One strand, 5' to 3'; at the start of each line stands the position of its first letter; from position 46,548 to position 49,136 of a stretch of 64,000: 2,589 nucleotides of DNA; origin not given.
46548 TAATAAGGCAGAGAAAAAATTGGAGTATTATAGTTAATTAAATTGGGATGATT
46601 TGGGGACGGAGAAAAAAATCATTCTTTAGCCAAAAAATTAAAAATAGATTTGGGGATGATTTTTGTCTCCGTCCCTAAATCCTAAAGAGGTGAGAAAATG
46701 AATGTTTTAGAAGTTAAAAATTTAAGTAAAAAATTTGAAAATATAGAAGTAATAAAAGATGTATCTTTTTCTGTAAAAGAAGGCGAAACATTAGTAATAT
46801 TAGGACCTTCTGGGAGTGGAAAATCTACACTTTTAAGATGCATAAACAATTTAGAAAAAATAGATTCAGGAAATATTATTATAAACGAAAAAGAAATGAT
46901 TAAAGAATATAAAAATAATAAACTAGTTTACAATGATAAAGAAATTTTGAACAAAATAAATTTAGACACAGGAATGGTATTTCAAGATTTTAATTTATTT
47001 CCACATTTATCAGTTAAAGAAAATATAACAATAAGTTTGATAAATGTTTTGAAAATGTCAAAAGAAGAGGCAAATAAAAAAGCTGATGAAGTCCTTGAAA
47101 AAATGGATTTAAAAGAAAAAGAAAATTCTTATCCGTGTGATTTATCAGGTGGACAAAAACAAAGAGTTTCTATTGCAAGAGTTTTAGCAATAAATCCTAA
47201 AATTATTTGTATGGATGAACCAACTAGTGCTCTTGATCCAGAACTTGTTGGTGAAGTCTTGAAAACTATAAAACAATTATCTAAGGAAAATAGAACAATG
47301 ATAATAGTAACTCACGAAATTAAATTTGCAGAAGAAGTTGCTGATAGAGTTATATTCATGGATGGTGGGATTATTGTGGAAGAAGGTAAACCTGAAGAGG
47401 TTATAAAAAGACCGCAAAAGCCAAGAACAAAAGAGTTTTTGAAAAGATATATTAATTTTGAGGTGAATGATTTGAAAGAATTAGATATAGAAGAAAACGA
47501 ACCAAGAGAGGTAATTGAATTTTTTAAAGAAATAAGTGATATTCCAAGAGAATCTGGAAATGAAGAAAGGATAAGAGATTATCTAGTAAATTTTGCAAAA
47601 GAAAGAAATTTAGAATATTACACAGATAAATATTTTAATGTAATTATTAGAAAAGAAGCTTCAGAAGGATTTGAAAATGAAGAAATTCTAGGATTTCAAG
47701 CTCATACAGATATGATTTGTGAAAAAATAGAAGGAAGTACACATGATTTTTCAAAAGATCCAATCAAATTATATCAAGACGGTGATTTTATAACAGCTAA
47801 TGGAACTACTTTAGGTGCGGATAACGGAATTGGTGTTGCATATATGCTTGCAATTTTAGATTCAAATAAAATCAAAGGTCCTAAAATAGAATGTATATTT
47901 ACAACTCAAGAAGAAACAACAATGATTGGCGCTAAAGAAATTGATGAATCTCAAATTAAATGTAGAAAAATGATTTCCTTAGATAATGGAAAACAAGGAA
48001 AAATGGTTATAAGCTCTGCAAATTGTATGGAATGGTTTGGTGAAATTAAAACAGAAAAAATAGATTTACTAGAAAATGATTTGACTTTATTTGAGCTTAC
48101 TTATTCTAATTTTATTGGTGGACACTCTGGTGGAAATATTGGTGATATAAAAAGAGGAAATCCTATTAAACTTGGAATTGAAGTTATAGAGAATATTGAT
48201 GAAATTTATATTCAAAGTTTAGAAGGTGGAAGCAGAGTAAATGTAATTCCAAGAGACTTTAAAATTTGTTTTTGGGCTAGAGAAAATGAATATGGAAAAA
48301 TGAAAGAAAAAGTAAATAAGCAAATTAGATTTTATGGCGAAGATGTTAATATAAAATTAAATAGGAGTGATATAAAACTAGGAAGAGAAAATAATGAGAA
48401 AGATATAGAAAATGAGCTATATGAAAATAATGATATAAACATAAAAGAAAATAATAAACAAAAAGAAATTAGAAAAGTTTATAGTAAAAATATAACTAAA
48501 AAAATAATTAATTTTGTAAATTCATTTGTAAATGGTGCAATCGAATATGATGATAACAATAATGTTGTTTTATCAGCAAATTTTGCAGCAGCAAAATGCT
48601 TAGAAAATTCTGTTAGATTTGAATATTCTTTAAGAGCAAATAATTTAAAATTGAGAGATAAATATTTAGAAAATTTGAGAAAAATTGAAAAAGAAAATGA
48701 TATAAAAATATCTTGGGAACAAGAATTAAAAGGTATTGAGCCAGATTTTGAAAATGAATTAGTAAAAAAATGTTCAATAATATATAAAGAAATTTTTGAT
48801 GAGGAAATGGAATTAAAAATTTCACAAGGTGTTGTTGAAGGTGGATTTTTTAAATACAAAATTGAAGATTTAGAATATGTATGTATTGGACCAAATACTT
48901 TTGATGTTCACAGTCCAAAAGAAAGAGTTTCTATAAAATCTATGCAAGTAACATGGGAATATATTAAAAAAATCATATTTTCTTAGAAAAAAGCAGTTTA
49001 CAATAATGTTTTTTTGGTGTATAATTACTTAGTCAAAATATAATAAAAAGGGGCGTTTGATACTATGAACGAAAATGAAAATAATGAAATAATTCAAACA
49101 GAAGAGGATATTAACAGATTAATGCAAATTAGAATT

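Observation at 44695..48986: Candidate histidine-sensing His / His-dipeptide scavenging operon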

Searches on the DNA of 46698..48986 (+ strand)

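Call 32: search_rna_families(sources=[L045, L046, L066, L069, L070, L071, L072, L073, L074, L075, L076, L078, L079, L080], threshold=gathering)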
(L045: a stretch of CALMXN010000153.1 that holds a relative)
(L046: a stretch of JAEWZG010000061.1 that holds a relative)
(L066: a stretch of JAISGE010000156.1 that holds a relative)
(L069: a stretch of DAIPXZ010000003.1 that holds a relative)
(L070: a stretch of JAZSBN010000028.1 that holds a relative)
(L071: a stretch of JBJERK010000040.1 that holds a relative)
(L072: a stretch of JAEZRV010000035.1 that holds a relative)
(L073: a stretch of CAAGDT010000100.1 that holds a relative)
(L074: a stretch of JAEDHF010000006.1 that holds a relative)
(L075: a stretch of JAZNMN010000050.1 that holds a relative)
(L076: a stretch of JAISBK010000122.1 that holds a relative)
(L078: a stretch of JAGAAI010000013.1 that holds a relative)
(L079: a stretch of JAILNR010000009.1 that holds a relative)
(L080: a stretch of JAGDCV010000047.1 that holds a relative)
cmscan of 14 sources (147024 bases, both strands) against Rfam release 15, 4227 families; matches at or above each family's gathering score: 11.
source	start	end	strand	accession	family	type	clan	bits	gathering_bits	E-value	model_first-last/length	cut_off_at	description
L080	6786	7024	+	RF00230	T-box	Cis-reg; leader;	-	106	93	4.8e-22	1-219/219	no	T-box leader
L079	6787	7024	+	RF00230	T-box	Cis-reg; leader;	-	101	93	9.7e-21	1-219/219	no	T-box leader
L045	3071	3143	+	RF00005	tRNA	Gene; tRNA;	CL00001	70.6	29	4.9e-13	1-71/71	no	tRNA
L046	7451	7523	+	RF00005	tRNA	Gene; tRNA;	CL00001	70.3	29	6.1e-13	1-71/71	no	tRNA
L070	627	698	-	RF00005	tRNA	Gene; tRNA;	CL00001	63.9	29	3.5e-11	1-71/71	no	tRNA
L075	629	700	-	RF00005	tRNA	Gene; tRNA;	CL00001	63.9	29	3.5e-11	1-71/71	no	tRNA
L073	500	571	-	RF00005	tRNA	Gene; tRNA;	CL00001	62.8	29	6.8e-11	1-71/71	no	tRNA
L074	607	678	-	RF00005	tRNA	Gene; tRNA;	CL00001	59.8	29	4.6e-10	1-71/71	no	tRNA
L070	7142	7229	-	RF00005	tRNA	Gene; tRNA;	CL00001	55.7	29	6.2e-09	1-71/71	no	tRNA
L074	6996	7083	-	RF00005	tRNA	Gene; tRNA;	CL00001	55.7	29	6.2e-09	1-71/71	no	tRNA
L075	7138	7225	-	RF00005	tRNA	Gene; tRNA;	CL00001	55.7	29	6.2e-09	1-71/71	no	tRNA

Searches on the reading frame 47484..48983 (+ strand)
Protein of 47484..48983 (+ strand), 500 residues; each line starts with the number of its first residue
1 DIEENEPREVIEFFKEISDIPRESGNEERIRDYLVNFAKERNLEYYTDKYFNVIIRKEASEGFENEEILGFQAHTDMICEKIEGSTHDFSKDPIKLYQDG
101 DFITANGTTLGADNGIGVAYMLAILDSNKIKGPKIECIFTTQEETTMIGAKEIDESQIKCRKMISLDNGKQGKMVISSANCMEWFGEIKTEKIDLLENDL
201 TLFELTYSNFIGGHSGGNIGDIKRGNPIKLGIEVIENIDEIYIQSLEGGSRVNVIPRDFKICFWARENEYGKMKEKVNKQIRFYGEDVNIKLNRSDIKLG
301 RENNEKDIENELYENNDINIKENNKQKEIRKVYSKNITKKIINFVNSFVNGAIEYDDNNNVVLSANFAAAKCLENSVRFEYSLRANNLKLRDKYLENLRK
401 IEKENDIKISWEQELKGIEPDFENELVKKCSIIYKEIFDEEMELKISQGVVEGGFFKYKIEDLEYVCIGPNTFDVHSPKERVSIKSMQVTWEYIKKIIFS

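Call 41: search_solved_structures(query=window:47484-48983:+, max_evalue=0.00001, show_alignments=1)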
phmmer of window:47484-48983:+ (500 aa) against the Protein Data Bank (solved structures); distinct sequences matched with E-value up to 0.00001: 3.
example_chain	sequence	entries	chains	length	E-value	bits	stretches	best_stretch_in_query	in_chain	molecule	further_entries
2qyv_A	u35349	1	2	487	1.5e-53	185.6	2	1-259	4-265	Xaa-His dipeptidase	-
3mru_A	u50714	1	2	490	2.1e-50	175.1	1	6-494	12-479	Aminoacyl-histidine dipeptidase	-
3gb0_A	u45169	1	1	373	3.1e-06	29.5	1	98-178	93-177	Peptidase T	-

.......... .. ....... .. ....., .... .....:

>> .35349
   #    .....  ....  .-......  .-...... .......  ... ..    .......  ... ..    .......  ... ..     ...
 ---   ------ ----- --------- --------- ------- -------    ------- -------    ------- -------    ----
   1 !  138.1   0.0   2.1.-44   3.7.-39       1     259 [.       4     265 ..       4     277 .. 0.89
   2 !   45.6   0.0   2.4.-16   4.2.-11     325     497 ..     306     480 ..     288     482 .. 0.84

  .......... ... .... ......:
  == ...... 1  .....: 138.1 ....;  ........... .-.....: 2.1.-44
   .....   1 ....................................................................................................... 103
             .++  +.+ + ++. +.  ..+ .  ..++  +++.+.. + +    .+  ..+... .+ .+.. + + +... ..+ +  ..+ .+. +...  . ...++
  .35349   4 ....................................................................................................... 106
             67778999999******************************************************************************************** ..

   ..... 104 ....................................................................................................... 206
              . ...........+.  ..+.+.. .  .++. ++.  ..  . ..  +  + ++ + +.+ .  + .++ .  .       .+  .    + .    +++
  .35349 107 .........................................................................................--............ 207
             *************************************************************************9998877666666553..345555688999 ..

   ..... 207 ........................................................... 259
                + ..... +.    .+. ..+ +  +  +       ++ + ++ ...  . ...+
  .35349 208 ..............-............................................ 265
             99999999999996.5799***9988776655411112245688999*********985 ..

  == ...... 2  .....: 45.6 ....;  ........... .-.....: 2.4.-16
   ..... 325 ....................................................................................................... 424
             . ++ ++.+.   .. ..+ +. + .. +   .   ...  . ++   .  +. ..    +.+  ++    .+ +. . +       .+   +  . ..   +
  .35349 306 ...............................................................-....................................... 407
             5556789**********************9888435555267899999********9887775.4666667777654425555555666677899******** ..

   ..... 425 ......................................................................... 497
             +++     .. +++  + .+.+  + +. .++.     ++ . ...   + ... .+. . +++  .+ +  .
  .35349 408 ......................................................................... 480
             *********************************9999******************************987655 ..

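Call 82: search_solved_structures(query=window:47484-48983:+, max_evalue=1e-20, show_alignments=2)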
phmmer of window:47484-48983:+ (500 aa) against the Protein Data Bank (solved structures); distinct sequences matched with E-value up to 1e-20: 2.
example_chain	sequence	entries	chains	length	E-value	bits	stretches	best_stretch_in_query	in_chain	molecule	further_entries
2qyv_A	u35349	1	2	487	1.5e-53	185.6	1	1-259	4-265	Xaa-His dipeptidase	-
3mru_A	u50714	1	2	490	2.1e-50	175.1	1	6-494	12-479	Aminoacyl-histidine dipeptidase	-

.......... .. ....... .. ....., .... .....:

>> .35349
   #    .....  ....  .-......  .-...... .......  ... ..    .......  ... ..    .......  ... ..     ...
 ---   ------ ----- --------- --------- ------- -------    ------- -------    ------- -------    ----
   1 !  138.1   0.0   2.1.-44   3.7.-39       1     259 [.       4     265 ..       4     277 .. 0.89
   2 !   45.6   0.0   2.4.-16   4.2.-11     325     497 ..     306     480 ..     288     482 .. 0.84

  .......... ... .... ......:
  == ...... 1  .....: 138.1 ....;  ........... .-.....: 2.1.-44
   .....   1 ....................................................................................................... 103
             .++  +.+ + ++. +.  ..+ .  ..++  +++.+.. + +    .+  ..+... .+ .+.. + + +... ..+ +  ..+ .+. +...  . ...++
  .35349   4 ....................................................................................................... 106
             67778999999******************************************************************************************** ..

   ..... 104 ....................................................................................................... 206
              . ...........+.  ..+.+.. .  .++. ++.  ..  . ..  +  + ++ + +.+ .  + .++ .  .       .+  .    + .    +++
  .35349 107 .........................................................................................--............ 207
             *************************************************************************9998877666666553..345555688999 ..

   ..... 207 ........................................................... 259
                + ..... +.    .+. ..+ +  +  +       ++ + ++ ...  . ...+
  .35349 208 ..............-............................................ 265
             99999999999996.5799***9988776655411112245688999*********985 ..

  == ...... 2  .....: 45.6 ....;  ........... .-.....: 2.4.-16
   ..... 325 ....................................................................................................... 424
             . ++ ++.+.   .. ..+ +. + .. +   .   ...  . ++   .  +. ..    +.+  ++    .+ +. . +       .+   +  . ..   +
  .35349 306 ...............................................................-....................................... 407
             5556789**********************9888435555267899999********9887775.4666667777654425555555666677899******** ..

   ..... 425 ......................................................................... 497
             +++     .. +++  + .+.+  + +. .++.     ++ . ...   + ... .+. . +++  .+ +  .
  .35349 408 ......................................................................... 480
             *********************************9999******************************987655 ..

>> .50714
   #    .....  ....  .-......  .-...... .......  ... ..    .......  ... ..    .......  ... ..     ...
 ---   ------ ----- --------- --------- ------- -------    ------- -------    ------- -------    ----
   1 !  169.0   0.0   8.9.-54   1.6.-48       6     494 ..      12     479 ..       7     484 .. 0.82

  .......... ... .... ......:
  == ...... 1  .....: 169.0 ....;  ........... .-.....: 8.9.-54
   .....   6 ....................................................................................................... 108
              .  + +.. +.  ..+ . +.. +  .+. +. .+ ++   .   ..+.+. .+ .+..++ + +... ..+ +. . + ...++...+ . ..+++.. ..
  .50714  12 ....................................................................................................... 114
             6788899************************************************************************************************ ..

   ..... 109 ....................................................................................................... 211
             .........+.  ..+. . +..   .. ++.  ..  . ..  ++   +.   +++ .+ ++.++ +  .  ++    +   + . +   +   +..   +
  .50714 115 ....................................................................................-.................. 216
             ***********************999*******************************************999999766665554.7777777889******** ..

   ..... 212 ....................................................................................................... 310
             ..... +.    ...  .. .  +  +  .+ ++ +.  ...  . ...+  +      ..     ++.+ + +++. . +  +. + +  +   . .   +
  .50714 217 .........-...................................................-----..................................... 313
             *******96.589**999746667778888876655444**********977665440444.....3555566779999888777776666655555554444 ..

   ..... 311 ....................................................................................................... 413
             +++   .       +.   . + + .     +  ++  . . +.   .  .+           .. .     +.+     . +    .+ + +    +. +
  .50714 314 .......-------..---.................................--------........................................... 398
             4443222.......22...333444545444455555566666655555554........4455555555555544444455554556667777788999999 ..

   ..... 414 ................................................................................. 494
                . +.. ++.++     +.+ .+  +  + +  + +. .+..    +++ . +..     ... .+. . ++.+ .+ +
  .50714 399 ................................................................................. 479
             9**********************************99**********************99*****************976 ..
